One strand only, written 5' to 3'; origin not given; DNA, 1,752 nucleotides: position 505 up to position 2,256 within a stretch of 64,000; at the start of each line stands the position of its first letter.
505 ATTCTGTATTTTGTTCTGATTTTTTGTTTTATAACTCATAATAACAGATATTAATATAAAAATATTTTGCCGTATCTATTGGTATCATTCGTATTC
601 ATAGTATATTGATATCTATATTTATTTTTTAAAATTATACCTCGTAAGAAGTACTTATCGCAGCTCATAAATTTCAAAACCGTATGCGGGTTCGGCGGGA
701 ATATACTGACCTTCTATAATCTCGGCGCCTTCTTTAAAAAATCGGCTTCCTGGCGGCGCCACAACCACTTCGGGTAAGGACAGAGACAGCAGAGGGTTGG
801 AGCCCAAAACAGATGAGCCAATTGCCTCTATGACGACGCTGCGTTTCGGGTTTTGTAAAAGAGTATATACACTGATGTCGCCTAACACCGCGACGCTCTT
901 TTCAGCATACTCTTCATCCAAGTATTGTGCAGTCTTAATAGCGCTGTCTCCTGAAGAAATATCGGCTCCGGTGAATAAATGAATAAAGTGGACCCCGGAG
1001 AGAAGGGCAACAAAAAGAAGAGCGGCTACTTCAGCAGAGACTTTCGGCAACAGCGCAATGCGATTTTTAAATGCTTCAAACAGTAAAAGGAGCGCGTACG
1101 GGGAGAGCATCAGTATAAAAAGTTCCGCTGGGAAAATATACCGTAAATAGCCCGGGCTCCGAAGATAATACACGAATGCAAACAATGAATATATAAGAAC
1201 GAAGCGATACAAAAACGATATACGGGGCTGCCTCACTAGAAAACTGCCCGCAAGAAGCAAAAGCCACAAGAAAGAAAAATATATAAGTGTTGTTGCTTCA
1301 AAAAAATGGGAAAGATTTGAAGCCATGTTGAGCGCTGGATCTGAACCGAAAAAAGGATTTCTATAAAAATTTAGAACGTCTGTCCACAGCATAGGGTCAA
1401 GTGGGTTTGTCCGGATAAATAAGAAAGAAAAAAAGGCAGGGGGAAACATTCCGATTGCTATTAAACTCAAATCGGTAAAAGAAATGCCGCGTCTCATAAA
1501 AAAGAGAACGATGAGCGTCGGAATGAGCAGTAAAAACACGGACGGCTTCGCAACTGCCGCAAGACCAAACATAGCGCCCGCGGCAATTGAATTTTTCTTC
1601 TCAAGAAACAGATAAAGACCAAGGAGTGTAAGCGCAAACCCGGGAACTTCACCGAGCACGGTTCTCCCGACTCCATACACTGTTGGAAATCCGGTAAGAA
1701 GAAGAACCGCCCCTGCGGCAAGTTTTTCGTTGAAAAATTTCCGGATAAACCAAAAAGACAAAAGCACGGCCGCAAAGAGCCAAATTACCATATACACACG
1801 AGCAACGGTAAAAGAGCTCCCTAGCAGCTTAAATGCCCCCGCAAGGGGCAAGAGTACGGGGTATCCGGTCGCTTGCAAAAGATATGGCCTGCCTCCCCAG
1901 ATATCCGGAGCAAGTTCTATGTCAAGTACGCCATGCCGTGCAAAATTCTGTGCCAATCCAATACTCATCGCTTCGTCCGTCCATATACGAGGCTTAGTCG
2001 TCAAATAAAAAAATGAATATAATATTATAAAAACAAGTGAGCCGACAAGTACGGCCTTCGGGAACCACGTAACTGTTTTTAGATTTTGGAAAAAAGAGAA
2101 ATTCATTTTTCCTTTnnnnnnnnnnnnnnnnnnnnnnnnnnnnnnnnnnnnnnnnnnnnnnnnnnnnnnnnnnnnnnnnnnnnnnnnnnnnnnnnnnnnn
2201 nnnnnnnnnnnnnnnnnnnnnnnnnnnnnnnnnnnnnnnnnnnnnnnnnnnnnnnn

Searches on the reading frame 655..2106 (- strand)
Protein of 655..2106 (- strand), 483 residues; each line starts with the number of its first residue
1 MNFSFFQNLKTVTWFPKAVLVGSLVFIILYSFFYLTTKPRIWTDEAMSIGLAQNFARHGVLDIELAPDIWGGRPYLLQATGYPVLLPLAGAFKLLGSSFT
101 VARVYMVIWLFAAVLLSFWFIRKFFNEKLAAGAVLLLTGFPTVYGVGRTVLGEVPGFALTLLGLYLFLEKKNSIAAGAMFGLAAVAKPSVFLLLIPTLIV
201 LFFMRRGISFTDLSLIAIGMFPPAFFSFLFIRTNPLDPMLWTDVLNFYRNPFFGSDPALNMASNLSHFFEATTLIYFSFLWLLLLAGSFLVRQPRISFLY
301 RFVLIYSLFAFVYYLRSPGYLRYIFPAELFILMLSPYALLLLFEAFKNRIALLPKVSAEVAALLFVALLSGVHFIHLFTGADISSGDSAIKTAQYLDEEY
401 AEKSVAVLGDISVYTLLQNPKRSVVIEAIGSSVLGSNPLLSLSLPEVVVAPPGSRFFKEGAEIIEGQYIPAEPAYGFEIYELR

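Call 39: search_protein_families(library=pfam, proteins=[window:655-2106:-], max_evalue=0.000001)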
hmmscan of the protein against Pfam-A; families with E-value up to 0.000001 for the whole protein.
window:655-2106:- (483 aa): 1 family
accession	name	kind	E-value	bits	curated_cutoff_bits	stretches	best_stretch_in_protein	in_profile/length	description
PF13231.12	PMT_2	-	1.5e-07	32.2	26.1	1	89-206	11-136/160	Dolichyl-phosphate-mannose-protein mannosyltransferase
